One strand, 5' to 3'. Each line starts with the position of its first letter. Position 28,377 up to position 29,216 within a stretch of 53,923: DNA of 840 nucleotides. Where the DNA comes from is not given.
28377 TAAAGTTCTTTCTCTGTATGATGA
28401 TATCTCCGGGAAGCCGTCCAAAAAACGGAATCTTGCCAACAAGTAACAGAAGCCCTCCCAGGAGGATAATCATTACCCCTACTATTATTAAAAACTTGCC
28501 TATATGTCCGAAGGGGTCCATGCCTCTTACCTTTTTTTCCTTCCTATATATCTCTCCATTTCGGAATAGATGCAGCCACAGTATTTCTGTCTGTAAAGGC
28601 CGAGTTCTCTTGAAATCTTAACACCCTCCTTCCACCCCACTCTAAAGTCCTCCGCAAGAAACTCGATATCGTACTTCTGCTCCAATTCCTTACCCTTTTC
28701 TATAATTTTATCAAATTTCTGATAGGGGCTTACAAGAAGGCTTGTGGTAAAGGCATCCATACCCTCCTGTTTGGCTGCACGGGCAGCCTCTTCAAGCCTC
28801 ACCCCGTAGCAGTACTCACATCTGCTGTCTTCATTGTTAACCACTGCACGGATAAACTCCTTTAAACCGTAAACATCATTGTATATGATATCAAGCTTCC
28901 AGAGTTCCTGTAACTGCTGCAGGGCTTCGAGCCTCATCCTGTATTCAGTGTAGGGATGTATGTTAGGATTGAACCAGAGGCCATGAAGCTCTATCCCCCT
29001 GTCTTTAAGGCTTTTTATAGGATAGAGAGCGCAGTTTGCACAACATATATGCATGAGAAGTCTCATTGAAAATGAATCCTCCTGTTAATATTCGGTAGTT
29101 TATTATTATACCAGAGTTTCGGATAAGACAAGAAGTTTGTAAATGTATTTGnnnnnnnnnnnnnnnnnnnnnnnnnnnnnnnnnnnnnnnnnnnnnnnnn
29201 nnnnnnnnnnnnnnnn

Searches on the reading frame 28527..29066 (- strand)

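Call 29: search_protein_families(library=pfam, proteins=[window:28527-29066:-], max_evalue=0.0001)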
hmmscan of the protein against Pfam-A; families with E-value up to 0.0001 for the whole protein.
window:28527-29066:- (179 aa): 1 family
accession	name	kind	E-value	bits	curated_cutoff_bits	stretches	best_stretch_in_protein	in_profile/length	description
PF02677.20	QueH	-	6.5e-62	209.2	23.5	1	3-170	1-174/175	Epoxyqueuosine reductase QueH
